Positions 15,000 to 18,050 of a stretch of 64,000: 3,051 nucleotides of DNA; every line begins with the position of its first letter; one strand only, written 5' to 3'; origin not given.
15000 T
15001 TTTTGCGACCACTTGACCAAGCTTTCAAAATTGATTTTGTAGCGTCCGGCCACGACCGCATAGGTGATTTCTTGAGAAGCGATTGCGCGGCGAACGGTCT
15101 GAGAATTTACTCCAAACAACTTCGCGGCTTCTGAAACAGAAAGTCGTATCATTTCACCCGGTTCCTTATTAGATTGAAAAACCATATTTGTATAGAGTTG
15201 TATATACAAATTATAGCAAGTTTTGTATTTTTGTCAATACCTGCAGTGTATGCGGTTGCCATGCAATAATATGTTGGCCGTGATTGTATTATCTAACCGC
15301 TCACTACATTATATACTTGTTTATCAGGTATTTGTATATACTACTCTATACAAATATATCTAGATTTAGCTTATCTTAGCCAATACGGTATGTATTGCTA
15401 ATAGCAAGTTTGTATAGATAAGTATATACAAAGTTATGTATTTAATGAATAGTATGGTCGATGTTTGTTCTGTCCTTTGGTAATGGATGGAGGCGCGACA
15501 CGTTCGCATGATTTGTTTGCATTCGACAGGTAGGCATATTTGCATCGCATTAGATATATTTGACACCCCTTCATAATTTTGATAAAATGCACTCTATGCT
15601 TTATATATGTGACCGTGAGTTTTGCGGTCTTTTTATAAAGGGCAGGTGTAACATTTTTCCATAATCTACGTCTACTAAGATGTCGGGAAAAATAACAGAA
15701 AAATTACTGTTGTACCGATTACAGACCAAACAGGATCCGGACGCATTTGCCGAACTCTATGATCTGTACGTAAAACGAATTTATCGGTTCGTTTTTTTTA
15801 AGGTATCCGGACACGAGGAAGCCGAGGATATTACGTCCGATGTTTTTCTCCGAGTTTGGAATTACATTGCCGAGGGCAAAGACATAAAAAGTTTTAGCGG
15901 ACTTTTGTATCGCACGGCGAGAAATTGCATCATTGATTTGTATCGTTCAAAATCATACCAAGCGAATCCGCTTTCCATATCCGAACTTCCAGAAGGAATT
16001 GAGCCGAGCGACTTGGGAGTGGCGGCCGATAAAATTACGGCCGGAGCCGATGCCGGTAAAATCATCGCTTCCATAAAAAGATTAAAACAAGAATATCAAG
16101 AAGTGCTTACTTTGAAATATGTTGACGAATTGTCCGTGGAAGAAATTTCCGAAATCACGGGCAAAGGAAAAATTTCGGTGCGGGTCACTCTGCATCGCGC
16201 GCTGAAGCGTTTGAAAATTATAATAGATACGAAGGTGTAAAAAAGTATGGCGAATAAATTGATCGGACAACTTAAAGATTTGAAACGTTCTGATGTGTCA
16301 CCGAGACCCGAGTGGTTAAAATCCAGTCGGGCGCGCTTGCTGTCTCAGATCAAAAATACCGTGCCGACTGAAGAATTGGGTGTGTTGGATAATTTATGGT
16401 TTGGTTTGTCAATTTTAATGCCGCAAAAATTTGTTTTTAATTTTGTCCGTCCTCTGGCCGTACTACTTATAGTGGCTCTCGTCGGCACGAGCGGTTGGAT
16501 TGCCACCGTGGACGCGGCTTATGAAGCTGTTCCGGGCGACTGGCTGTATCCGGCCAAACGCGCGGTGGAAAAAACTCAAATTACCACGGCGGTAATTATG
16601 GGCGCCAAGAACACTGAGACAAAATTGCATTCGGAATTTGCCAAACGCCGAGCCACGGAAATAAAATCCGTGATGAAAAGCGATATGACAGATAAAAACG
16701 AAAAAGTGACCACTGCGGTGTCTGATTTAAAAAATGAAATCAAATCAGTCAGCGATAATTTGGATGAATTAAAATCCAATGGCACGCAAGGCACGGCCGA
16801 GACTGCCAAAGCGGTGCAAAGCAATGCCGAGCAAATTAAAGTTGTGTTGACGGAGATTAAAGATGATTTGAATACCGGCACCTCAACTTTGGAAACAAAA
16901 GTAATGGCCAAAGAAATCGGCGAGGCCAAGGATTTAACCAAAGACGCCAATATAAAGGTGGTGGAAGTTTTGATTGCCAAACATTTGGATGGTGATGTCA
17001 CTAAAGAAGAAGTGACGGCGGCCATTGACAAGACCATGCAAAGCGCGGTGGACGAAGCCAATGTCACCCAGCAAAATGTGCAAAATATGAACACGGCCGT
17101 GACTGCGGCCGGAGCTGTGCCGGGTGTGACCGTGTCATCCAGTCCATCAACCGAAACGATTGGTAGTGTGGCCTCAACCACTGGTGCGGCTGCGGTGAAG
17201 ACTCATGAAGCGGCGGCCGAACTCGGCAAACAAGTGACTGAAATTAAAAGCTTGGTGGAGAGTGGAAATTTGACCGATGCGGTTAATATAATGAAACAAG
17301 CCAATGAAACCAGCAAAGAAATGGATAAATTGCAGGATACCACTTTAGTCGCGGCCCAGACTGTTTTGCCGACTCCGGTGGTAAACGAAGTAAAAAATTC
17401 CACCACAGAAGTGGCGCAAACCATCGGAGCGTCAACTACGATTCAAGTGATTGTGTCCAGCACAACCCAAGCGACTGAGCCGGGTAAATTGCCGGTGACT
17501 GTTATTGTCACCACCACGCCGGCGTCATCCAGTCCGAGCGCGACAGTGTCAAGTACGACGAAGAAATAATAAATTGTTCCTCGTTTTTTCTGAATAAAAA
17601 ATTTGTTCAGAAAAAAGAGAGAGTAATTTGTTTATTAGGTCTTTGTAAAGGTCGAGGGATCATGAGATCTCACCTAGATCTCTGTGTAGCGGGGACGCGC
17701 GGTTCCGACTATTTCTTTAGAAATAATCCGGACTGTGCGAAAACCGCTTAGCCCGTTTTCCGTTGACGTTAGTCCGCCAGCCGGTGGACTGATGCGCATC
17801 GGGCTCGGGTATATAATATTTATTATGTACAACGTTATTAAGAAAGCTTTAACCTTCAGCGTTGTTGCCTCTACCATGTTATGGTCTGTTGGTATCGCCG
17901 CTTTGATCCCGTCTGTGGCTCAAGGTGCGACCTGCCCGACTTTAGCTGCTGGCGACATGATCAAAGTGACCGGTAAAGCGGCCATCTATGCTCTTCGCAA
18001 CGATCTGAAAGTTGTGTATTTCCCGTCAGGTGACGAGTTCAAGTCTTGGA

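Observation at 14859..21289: ECF sigma / anti-sigma locus with palindromic operators, flanked by giant surface proteins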

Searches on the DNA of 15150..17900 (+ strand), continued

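Call 42: search_with_rna_model(model_id=R1, sources=[window, L003, L004, L005, L006, L007, L008, L009, L010, L011, L012, L013, L014, L015, L016, L017, L018, L019, L020, L021, L022, L024, L025, L026, L027, L028, L029, L030, L031, L032, L033, L034, L035, L036, L037, L038, L039, L040, L041, L042, L043, L044, L045, L046, L047, L048, L049, L050, L051, L052, L053, L054, L055, L056, L057, L058, L059, L060, L061, L062, L063, L064, L065, L066, L067, L068, L069, L070, L071, L072, L073, L074, L075, L076, L077, L078, L079, L080, L081, L082], max_evalue=0.1, make_alignment=true)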
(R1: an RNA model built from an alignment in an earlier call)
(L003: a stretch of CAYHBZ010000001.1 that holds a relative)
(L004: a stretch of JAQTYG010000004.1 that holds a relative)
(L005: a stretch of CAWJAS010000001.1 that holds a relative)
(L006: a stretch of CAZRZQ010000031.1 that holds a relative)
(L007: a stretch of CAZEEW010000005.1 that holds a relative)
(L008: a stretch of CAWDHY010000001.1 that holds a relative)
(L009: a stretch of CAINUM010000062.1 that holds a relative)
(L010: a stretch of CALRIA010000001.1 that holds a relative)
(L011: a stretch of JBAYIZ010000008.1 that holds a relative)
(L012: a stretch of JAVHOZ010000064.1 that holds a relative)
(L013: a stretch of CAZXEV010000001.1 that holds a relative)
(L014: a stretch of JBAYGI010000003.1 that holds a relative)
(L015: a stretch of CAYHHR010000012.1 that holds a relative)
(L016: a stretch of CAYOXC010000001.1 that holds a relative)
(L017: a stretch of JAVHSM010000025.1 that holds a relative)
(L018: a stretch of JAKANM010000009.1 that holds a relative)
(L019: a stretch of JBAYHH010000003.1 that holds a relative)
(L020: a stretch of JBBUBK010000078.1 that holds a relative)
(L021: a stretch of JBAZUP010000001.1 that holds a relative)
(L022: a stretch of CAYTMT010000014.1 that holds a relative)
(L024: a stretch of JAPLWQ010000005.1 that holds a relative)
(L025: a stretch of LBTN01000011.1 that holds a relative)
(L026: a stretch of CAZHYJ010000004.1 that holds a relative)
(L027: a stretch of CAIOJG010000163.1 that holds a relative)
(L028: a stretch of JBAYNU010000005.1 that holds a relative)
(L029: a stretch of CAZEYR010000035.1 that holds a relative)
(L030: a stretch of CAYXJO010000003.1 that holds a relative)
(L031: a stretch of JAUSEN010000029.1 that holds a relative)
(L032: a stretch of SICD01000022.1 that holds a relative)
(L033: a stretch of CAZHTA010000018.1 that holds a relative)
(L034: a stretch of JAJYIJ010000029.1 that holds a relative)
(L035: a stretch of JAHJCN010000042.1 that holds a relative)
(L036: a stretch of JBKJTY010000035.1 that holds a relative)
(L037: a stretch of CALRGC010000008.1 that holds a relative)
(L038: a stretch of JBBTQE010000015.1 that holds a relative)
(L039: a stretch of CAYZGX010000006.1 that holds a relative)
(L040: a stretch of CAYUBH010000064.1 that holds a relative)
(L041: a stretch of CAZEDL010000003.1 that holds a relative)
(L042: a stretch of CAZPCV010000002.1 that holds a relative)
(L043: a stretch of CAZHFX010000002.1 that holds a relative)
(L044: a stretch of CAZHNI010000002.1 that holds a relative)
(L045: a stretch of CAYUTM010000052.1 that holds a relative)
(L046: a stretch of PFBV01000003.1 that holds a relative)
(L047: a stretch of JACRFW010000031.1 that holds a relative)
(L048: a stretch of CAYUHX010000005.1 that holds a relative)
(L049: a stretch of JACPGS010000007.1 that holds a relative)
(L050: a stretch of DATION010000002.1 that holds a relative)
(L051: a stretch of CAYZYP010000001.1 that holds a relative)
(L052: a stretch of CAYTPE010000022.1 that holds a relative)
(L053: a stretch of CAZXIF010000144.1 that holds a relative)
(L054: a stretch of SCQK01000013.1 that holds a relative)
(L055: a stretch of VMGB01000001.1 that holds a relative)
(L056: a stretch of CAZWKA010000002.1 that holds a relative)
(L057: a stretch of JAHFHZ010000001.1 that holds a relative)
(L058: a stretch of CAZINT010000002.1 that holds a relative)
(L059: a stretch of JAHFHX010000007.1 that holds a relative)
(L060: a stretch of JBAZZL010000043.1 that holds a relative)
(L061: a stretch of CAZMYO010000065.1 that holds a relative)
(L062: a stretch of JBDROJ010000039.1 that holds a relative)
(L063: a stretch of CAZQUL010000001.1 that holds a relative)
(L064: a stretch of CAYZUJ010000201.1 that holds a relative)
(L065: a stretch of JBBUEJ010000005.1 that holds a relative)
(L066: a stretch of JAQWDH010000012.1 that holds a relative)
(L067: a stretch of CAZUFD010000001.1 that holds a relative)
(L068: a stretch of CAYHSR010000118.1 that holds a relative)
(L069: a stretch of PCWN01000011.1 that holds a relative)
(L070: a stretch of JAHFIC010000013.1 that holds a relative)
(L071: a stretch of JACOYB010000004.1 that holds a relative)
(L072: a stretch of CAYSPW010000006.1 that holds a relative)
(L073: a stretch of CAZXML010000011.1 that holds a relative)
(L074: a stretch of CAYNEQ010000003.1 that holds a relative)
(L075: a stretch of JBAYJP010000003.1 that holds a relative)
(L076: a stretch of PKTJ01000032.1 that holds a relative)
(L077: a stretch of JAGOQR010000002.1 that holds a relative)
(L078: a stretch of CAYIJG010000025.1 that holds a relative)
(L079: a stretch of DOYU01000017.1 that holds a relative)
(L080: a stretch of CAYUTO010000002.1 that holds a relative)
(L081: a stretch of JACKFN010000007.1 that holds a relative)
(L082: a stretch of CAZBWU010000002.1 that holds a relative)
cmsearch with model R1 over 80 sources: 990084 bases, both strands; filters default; matches with E-value up to 0.1: 56.
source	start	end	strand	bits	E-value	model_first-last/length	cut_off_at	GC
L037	4489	4541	-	62.9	2.5e-14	1-53/53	no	0.38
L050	4486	4538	-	62.4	3.4e-14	1-53/53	no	0.42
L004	4392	4444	-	60.9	9.6e-14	1-53/53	no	0.49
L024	4399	4451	-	60.6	1.2e-13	1-53/53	no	0.43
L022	2212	2264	-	60.5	1.3e-13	1-53/53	no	0.45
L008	4509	4561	-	60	1.8e-13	1-53/53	no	0.45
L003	4502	4554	-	58.3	5.8e-13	1-53/53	no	0.49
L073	3982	4034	-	57.3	1.1e-12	1-53/53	no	0.51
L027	4529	4581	-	57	1.4e-12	1-53/53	no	0.45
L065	896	948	-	56.9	1.4e-12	1-53/53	no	0.47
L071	4432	4484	-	56.7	1.6e-12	1-53/53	no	0.45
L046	4483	4534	-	55.8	3e-12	1-53/53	no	0.42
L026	4384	4435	-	55.6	3.6e-12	1-53/53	no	0.46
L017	4235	4287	-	55.1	4.9e-12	1-53/53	no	0.42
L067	4449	4501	-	54.9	5.5e-12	1-53/53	no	0.43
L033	1900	1951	-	54.1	9.7e-12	1-53/53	no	0.48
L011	114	166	-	53.7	1.3e-11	1-53/53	no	0.38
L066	4483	4535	-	53.7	1.3e-11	1-53/53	no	0.4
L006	4396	4448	-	53.7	1.3e-11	1-53/53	no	0.47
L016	4447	4498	-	52.7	2.6e-11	1-53/53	no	0.44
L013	1788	1840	-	51.9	4.3e-11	1-53/53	no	0.43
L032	899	951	-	51.8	4.6e-11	1-53/53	no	0.55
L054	4438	4489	-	50.1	1.4e-10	1-53/53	no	0.56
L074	4561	4613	-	48.2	5.4e-10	1-53/53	no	0.53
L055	4443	4496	-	46.8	1.4e-09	1-53/53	no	0.46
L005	4439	4491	-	46.2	2e-09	1-53/53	no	0.49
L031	4575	4627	-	44.7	5.6e-09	1-53/53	no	0.45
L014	4546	4599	-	43.7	1.1e-08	1-53/53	no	0.37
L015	3307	3359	-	41.7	4.3e-08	1-53/53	no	0.51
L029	798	850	-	41.2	6.2e-08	1-53/53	no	0.51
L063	4554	4606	-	41.2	6.2e-08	1-53/53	no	0.53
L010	4744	4797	-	40.9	7.5e-08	1-53/53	no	0.44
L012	4725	4778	-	40.9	7.5e-08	1-53/53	no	0.44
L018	4717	4769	-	39.8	1.6e-07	1-53/53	no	0.53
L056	4531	4582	-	39.6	1.8e-07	1-53/53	no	0.5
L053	4652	4704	-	39.4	2e-07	1-53/53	no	0.57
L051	4352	4407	-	38.7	3.3e-07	1-53/53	no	0.55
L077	4417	4469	-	38.4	4e-07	1-53/53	no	0.45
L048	4624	4676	-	37.7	6.6e-07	1-53/53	no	0.47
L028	4480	4532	-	37.7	6.6e-07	1-53/53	no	0.49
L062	711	764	-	37.5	7.6e-07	1-53/53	no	0.43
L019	4365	4417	-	37.3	8.6e-07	1-53/53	no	0.47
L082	4399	4451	-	35.2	3.5e-06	1-53/53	no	0.53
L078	2164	2216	-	35.1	3.7e-06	1-53/53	no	0.49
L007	4131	4184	-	34.9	4.3e-06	1-53/53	no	0.5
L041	4287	4339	-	34.1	7.3e-06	1-53/53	no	0.55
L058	4528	4577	-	31.4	4.7e-05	1-53/53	no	0.44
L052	4477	4529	-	29.8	0.00014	1-53/53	no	0.55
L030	4475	4526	-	29.4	0.00018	1-53/53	no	0.4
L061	3472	3525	-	28.1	0.00044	1-53/53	no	0.59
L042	4472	4525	-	27.9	0.0005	1-53/53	no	0.57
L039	4686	4740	-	26.6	0.0012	1-53/53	no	0.56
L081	4703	4752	-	23.8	0.008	1-53/53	no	0.46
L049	4308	4361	-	23.8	0.0081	1-53/53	no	0.54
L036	4638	4691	-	20.5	0.076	1-53/53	no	0.35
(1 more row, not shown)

Alignment A5: 56 matches aligned to the model, 66 columns, each read 5' to 3' on its own strand. Consensus structure (alignment columns), stored with it:
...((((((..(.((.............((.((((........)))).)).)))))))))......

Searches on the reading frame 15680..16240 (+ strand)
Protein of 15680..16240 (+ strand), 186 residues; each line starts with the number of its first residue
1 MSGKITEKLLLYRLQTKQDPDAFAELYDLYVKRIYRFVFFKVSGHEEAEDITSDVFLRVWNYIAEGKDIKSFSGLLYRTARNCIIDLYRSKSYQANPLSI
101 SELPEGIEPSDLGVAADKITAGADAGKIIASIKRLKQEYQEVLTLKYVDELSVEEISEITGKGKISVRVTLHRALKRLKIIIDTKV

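Call 5: search_protein_families(library=pfam, proteins=[window:15680-16240:+], max_evalue=0.01)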
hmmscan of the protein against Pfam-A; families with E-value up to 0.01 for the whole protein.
window:15680-16240:+ (186 aa): 3 families
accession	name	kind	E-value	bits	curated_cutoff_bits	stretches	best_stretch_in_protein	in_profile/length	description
PF08281.18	Sigma70_r4_2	-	5e-13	48.9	25.7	1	127-178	3-54/54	Sigma-70, region 4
PF04542.20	Sigma70_r2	-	2.9e-11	43.4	24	1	26-92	1-69/71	Sigma-70 region 2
PF04545.22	Sigma70_r4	-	8.3e-07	28.9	24.1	1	132-179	2-49/50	Sigma-70, region 4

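Call 11: find_encoding_contigs(protein=window:15680-16240:+, flank=10000, max_places=10)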
Protein window:15680-16240:+ (186 aa): 3 contigs read that carry it; 2 places shown.
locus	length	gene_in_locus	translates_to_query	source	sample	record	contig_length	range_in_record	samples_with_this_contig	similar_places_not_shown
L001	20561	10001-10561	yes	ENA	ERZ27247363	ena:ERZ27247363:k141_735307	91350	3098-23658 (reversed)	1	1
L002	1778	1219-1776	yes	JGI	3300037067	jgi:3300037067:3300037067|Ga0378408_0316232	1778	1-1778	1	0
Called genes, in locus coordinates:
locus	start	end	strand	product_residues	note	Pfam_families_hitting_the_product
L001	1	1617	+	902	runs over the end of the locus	PF00133:tRNA-synt_1, PF01406:tRNA-synt_1e (faint), PF09334:tRNA-synt_1g, PF13603:tRNA-synt_1_2 (faint), PF09334:tRNA-synt_1g, PF00133:tRNA-synt_1, PF08264:Anticodon_1, PF10458:Val_tRNA-synt_C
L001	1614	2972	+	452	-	PF00579:tRNA-synt_1b, PF22421:SYY_C-terminal, PF01479:S4 (weak)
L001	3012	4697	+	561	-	PF03485:Arg_tRNA_synt_N, PF00750:tRNA-synt_1d, PF05746:DALR_1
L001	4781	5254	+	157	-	PF04519:Bactofilin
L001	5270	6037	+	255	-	PF00781:DAGK_cat (weak)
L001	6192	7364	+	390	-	PF01490:Aa_trans, PF03222:Trp_Tyr_perm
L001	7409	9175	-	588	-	-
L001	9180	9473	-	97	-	PF12728:HTH_17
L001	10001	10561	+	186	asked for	PF04542:Sigma70_r2, PF08281:Sigma70_r4_2, PF04545:Sigma70_r4 (weak)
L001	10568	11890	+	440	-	PF18915:DUF5667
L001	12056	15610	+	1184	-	-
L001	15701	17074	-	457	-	PF01406:tRNA-synt_1e, PF01921:tRNA-synt_1f (faint), PF09334:tRNA-synt_1g (weak), PF23493:CysS_C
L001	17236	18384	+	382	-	PF11104:PilM_2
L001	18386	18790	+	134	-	PF00072:Response_reg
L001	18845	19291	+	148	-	PF07963:N_methyl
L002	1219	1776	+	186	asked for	PF04542:Sigma70_r2, PF08281:Sigma70_r4_2, PF04545:Sigma70_r4 (weak)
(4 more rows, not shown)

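Call 32: search_protein_families(library=ncbifam, proteins=[window:15680-16240:+], max_evalue=0.01)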
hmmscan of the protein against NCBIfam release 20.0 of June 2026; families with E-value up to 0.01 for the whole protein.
window:15680-16240:+ (186 aa): 79 families (the best 25 are shown)
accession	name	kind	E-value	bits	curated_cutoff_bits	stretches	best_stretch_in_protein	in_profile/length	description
TIGR02952.1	Sig70_famx2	equivalog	5.8e-32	110.9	206.45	1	15-179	5-167/170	ECF subfamily RNA polymerase sigma factor, BldN family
NF058625.1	sigma_PG0214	equivalog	9.6e-24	84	130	1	30-179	13-158/170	GFO_1088 family ECF-type sigma factor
TIGR02937.1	sigma70-ECF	superfamily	5.5e-23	81.4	42.9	1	21-179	1-162/165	sigma-70 family RNA polymerase sigma factor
TIGR02950.1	SigM_subfam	subfamily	1.7e-22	80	147.95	1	24-181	3-157/159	RNA polymerase sigma factor, SigM family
NF007223.0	PRK09641.1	equivalog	4.2e-22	78.9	209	1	16-179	13-181/187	RNA polymerase sigma factor SigW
NF009166.1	PRK12513.1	equivalog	9.9e-22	77.6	206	1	9-180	11-184/193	RNA polymerase sigma factor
TIGR02948.1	SigW_bacill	equivalog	4.1e-21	75.9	243.1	1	16-178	13-180/187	RNA polymerase sigma factor SigW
TIGR02985.1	Sig70_bacteroi1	subfamily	1.2e-20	74.3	126.4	1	22-180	2-160/162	RNA polymerase sigma-70 factor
NF006930.0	PRK09415.1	subfamily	1.5e-18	67.2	198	1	16-182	11-175/179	RNA polymerase factor sigma C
NF007220.0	PRK09639.1-5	equivalog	1e-17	64.5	260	1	22-183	4-165/181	RNA polymerase sigma factor SigX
NF009195.0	PRK12543.1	subfamily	5.4e-17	61.9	197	1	8-180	8-176/192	RNA polymerase sigma factor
NF009171.0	PRK12518.1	equivalog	5.9e-17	62.1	208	1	4-180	11-182/191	RNA polymerase sigma factor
NF007226.0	PRK09644.1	equivalog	4.8e-16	59.3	199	1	24-182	4-157/166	RNA polymerase sigma factor SigM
NF009172.0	PRK12519.1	subfamily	5.6e-16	58.6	222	1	12-182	21-189/194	RNA polymerase sigma factor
NF009168.0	PRK12515.1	subfamily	1.7e-15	57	236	1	7-179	9-176/189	RNA polymerase sigma factor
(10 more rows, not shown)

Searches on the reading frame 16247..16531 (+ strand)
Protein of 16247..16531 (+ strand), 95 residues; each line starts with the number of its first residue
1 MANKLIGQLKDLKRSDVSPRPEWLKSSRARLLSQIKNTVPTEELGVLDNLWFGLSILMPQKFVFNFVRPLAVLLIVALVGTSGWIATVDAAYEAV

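Call 74: search_protein_families(library=pfam, proteins=[window:16247-16531:+], max_evalue=10)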
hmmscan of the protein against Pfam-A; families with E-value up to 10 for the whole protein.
seq(95 aa): 0 families
